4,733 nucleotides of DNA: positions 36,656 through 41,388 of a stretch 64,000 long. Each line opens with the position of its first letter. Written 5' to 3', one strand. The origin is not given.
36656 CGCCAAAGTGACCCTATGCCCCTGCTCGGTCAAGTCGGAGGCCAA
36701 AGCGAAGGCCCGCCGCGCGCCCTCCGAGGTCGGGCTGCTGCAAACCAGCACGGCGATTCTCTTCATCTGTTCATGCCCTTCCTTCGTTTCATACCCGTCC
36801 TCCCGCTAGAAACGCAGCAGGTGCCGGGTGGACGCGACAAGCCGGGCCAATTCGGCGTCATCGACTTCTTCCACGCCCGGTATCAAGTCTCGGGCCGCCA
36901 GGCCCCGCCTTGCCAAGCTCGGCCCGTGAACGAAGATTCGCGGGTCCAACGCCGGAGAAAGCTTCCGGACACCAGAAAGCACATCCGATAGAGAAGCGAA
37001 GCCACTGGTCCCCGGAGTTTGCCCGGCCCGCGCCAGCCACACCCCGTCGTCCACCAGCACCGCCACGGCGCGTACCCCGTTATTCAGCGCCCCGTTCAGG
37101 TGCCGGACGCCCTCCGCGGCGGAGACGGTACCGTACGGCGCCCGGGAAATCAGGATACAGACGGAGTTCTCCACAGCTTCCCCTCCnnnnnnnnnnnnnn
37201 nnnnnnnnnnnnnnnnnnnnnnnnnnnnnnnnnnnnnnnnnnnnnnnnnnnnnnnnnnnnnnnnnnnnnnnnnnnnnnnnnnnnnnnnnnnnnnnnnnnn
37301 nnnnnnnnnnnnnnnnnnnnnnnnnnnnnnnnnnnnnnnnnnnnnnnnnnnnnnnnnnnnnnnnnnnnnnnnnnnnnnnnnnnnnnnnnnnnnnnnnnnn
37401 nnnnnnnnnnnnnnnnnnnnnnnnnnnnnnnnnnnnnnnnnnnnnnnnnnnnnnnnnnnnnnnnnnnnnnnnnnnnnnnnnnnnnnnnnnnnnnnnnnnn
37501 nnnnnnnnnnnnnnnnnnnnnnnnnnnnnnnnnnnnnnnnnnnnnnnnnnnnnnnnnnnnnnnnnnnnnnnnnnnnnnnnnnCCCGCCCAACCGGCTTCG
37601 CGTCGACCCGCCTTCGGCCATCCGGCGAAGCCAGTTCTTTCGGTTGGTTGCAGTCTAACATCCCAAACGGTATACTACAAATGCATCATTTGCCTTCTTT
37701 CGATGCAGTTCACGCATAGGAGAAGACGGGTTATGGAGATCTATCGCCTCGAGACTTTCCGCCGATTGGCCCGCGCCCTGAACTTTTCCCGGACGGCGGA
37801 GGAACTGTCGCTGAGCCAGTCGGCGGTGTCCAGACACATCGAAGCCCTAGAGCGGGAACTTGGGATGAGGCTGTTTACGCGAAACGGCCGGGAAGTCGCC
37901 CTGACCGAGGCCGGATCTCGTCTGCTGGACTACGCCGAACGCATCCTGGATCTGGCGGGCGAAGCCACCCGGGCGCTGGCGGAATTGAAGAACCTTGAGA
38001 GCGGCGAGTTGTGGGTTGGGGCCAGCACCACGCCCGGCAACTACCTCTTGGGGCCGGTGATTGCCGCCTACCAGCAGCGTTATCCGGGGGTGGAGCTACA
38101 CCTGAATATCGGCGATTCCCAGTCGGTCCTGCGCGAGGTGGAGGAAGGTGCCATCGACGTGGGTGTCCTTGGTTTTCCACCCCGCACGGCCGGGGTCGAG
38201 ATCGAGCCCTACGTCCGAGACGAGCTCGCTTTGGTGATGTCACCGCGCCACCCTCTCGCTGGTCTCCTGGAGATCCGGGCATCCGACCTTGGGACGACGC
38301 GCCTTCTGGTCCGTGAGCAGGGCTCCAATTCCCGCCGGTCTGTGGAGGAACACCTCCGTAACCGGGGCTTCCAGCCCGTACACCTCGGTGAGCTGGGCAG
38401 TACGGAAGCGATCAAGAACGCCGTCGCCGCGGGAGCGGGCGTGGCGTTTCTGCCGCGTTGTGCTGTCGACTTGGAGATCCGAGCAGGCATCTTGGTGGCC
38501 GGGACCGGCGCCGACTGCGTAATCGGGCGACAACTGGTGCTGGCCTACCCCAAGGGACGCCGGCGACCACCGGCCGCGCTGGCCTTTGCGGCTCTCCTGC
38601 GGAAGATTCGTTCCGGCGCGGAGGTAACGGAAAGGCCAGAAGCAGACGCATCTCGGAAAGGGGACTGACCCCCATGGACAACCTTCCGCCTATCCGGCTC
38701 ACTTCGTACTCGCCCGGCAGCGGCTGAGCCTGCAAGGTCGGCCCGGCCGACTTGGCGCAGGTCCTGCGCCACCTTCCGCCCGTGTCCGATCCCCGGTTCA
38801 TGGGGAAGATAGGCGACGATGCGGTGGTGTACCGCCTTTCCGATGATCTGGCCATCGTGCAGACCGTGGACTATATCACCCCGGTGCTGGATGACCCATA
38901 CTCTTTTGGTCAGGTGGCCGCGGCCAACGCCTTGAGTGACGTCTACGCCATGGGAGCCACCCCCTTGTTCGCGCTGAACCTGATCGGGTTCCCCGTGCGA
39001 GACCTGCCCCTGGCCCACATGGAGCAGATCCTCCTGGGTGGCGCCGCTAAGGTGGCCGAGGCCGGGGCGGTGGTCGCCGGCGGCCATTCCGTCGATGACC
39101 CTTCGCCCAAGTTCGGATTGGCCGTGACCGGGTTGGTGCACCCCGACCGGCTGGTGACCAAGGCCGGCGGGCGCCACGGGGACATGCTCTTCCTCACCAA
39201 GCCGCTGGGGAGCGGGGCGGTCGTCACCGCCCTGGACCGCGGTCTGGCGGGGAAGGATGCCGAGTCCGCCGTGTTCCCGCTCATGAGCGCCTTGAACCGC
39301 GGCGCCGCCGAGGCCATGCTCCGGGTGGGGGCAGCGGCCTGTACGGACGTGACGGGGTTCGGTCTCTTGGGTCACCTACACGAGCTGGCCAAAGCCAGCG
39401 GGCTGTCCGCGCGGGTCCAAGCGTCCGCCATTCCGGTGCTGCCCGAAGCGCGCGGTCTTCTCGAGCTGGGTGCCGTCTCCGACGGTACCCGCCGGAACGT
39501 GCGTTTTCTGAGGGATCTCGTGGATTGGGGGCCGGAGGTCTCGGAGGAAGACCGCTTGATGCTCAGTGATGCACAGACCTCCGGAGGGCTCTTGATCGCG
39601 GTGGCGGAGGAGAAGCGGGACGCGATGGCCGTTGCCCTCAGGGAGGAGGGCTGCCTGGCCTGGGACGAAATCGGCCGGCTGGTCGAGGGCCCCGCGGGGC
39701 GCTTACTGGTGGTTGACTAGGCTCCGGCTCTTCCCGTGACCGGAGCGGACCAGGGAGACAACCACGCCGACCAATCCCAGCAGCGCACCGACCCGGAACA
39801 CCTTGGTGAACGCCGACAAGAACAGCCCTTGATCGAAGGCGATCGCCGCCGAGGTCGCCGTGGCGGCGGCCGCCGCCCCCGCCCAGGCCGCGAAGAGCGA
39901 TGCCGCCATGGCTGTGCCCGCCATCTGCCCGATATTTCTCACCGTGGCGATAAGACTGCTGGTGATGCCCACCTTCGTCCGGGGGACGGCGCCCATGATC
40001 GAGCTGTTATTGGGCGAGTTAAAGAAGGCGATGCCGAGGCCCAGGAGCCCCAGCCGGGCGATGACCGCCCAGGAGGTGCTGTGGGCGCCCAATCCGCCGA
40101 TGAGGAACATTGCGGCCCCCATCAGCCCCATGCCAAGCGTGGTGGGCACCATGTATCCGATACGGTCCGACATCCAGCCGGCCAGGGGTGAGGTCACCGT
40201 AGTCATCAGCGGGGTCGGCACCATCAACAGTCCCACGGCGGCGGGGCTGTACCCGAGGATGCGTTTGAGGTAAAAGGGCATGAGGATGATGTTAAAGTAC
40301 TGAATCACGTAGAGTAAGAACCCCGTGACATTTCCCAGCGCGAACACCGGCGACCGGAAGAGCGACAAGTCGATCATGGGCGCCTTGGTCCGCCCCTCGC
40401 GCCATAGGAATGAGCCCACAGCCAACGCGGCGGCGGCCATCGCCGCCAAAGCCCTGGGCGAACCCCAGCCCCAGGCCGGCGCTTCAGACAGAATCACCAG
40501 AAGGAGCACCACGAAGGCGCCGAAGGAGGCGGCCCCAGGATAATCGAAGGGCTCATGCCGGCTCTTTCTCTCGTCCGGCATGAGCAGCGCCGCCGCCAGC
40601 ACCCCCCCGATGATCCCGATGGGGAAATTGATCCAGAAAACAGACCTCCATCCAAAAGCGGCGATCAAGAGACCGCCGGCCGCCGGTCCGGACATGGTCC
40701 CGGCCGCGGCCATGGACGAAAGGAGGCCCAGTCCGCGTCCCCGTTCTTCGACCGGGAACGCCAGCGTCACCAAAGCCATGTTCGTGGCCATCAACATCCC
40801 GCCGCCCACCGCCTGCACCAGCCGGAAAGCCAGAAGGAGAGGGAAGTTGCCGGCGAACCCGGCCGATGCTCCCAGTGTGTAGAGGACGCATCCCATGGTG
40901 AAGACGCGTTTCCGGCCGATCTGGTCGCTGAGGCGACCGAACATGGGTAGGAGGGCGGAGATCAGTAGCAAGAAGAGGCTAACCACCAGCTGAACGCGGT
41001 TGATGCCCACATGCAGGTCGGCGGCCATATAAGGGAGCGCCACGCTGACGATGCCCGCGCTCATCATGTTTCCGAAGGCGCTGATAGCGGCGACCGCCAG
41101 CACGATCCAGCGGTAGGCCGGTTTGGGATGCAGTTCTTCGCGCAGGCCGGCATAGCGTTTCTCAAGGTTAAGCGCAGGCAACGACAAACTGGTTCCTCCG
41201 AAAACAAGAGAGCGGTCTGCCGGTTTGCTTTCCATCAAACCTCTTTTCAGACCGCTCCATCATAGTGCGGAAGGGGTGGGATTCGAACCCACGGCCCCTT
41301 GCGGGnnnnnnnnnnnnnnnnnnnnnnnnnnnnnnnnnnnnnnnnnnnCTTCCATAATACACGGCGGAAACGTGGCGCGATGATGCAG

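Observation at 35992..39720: Candidate selenium/sulfur relay locus: DsrEFH (TusDCB)-like trio, LysR regulator and a Met/His-rich SHOCT membrane protein next to the Sec-type selD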

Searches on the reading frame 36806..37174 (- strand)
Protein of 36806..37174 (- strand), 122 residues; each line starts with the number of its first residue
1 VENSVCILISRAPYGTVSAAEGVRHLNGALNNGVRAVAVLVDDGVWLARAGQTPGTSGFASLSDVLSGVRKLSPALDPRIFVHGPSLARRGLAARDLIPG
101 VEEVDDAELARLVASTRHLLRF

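Call 5: search_protein_families(library=pfam, proteins=[window:36806-37174:-], max_evalue=0.01)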
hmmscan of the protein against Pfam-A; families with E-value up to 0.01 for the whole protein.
window:36806-37174:- (122 aa): 1 family
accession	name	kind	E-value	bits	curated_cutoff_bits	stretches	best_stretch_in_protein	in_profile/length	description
PF02635.20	DsrE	-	5.7e-09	36.6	22.7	1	4-122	2-116/116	DsrE/DsrF-like family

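Call 6: search_protein_families(library=ncbifam, proteins=[window:36806-37174:-], max_evalue=0.01)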
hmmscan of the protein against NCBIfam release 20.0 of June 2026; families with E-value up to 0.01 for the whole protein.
window:36806-37174:- (122 aa): 2 families
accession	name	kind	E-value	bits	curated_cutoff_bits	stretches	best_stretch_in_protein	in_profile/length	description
TIGR03010.1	sulf_tusC_dsrF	equivalog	2.1e-07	30.9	94.15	1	5-122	2-116/116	sulfurtransferase complex subunit TusC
NF001238.0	PRK00211.1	equivalog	0.00037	20.4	79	1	4-122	3-119/119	sulfurtransferase complex subunit TusC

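Call 58: search_solved_structures(query=window:36806-37174:-, max_evalue=10)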
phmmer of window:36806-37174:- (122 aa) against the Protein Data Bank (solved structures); distinct sequences matched with E-value up to 10: 9.
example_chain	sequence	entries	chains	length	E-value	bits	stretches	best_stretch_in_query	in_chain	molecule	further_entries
2hy5_B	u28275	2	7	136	0.00039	23.7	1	8-101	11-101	Intracellular sulfur oxidation protein dsrF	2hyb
2hy5_C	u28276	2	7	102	0.041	17.2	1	74-112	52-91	DsrH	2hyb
4cj9_A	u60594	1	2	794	0.2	15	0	78-99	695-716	BURRH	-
3b7e_A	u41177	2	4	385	0.5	13.7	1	26-64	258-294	Neuraminidase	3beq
6d96_A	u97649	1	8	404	0.5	13.7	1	26-64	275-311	Neuraminidase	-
3cye_A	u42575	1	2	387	0.5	13.7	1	26-64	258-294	Neuraminidase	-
2d1p_B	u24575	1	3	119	0.54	13.6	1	5-95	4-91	Hypothetical UPF0116 protein yheM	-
8e6j_A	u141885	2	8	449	0.59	13.5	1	27-64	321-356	Neuraminidase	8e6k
6lxi_A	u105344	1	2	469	0.64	13.4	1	27-64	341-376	Neuraminidase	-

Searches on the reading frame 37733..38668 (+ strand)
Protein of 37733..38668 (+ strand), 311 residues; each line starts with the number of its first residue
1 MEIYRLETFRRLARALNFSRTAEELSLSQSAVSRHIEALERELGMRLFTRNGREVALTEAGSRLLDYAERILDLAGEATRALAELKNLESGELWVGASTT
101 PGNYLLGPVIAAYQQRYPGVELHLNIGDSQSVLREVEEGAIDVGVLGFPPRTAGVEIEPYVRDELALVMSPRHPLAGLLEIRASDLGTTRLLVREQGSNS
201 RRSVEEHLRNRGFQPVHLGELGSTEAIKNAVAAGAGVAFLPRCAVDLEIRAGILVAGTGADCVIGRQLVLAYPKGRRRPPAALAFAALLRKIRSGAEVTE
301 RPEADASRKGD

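Call 5: search_protein_families(library=pfam, proteins=[window:37733-38668:+], max_evalue=0.01)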
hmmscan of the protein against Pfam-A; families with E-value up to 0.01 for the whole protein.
window:37733-38668:+ (311 aa): 8 families
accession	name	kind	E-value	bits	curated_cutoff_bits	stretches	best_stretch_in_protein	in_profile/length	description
PF03466.25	LysR_substrate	-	6.9e-53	179.6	28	1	87-291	2-206/209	LysR substrate binding domain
PF00126.33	HTH_1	-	6.2e-21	74.6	26.6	1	5-61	3-59/60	Bacterial regulatory helix-turn-helix protein, lysR family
PF01022.26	HTH_5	-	0.00054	20.2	22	1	17-41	17-41/47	Bacterial regulatory protein, arsR family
PF08279.18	HTH_11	-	0.002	18.4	25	0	22-53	22-52/55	HTH domain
PF12840.13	HTH_20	-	0.0022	18.4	27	1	6-41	7-44/51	Helix-turn-helix domain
PF12727.12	PBP_like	-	0.0028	17.3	27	0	164-234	70-143/193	PBP superfamily domain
PF13412.12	HTH_24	-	0.0035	17.3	21.9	0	19-42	21-44/48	Winged helix-turn-helix DNA-binding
PF25213.1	HVO_A0261_N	-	0.0056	17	35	1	18-73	27-79/86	HVO_A0261 N-terminal domain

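Call 6: search_protein_families(library=ncbifam, proteins=[window:37733-38668:+], max_evalue=0.01)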
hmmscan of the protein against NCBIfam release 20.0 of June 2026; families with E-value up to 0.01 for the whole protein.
window:37733-38668:+ (311 aa): 56 families (the best 25 are shown)
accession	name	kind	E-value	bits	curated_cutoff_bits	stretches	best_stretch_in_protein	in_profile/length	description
NF040786.1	LysR_Sec_metab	equivalog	1.3e-66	224.6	250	1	1-291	1-296/298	selenium metabolism-associated LysR family transcriptional regulator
TIGR03339.1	phn_lysR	subfamily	4.8e-57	193.3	341.1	1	6-250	2-243/279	aminoethylphosphonate catabolism associated LysR family transcriptional regulator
NF040889.1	trans_reg_YeiE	equivalog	2.3e-48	164.9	480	1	5-278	7-275/288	DNA-binding transcriptional regulator YeiE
NF053705.1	TransRegGltCGpos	equivalog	2.9e-44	151.5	350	1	1-289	1-289/300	glutamate biosynthesis transcriptional regulator GltC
NF045990.1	TransRegCbbRRhodb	equivalog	1.4e-43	149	450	1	5-289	10-296/304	LysR family regulator CbbR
NF008416.0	PRK11242.1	equivalog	2e-43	148.8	277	1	9-295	9-293/300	transcriptional regulator CynR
NF008095.0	PRK10837.1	subfamily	3.6e-42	144.6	281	1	4-255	6-252/290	LysR family transcriptional regulator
NF008722.0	PRK11716.1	equivalog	9.8e-40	136.4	246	1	1-246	1-247/293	HTH-type transcriptional activator IlvY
NF047520.1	trans_act_CidR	equivalog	1.1e-38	133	415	1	1-244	1-244/292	cidABC operon transcriptional activator CidR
NF047711.1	PutUtilRegPtrR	equivalog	5.8e-35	120.7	400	1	1-245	1-239/283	putrescine utilization regulator PtrR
NF045775.1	acetoin_reg_AlsR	exception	7.5e-35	120.8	430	1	1-245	1-247/290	acetoin biosynthesis transcriptional regulator AlsR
NF008352.0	PRK11139.1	subfamily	2.1e-33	115.7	288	1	6-287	11-286/305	transcriptional regulator GcvA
TIGR02424.1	TF_pcaQ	equivalog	4.1e-32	111.3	303.8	1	5-256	7-261/300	pca operon transcription factor PcaQ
NF009327.0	PRK12684.1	subfamily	4.5e-30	104.9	402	1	8-248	8-251/313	CysB family HTH-type transcriptional regulator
NF008361.0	PRK11151.1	equivalog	6.9e-30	104.3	329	1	1-275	1-275/305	DNA-binding transcriptional regulator OxyR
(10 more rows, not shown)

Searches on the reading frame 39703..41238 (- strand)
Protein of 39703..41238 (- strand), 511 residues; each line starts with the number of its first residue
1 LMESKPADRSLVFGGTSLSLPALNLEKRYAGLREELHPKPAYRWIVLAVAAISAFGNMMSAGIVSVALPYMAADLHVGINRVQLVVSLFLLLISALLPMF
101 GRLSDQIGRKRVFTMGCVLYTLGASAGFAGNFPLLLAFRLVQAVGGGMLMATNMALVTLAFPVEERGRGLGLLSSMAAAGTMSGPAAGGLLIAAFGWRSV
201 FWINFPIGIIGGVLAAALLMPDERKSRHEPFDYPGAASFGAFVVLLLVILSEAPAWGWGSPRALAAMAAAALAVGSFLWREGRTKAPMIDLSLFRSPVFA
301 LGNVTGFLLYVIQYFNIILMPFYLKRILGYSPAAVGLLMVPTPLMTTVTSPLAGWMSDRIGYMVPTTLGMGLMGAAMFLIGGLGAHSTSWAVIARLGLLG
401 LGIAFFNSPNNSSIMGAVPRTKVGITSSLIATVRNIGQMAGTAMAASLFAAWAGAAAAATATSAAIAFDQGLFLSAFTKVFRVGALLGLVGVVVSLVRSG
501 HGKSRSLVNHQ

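Call 5: search_protein_families(library=pfam, proteins=[window:39703-41238:-], max_evalue=0.01)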
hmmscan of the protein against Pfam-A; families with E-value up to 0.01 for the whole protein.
window:39703-41238:- (511 aa): 2 families
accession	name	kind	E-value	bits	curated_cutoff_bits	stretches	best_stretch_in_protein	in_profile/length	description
PF07690.21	MFS_1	-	8.9e-66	222.6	33.4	2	51-441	2-346/347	Major Facilitator Superfamily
PF12832.13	MFS_1_like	-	2.3e-06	27.4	25.2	2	99-201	266-371/373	MFS_1 like family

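Call 6: search_protein_families(library=ncbifam, proteins=[window:39703-41238:-], max_evalue=0.01)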
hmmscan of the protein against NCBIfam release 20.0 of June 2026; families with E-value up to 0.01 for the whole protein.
window:39703-41238:- (511 aa): 58 families (the best 25 are shown)
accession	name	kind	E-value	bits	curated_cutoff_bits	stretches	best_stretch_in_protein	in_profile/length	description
TIGR00711.1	efflux_EmrB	subfamily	4.9e-68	230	230.2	1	49-450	6-409/485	DHA2 family efflux MFS transporter permease subunit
NF000025.1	MFS_efflux_tcmA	exception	3.3e-44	151.5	999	1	44-456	25-438/538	tetracenomycin C efflux MFS transporter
NF000095.1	tet_MFS_OtrB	exception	5.9e-39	134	999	1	53-453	34-441/563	oxytetracycline resistance efflux MFS transporter OtrB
NF033896.2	MFS_LfrA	equivalog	2.5e-36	125.3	825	1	38-456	13-431/504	efflux MFS transporter LfrA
NF000218.1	FexA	exception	8.2e-36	123.6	900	1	45-457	21-437/475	chloramphenicol/florfenicol efflux MFS transporter FexA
NF011571.1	PRK14995.1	subfamily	2.3e-34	119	701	1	43-448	4-410/493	SmvA family efflux MFS transporter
NF040895.2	MFS_effux_SdrM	equivalog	2.4e-32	112.6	550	1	52-453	13-408/441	multidrug efflux MFS transporter SdrM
NF040856.1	FexB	exception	5.6e-32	111.1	950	1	46-460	15-431/469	chloramphenicol/florfenicol efflux MFS transporter FexB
NF000391.1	EmrB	exception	8.8e-31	107.1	925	1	45-451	12-420/501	multidrug efflux MFS transporter permease subunit EmrB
NF007799.0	PRK10504.1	subfamily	1.6e-30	106.5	426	1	43-468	9-432/471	multidrug transporter subunit MdtD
NF000009.1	tet_MFS_Tcr3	exception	1.9e-30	105.9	1000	1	58-459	44-453/512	tetracycline efflux MFS transporter Tcr3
NF000060.1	MFS_efflux_LmrB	exception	5.8e-29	101.2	800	1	51-464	23-438/479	lincomycin efflux MFS transporter Lmr(B)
NF000031.1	MFS_efflux_LmrA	exception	2.9e-28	98.8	850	1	42-448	28-436/484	lincomycin efflux MFS transporter Lmr(A)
NF000089.1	qac_MFS_AB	exception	8.2e-28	97.4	900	1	42-449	16-425/514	QacA/B family quaternary ammonium compound efflux MFS transporter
NF012169.0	qepA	equivalog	1.3e-26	93.3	1075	1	43-449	19-422/511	fluoroquinolone efflux MFS transporter QepA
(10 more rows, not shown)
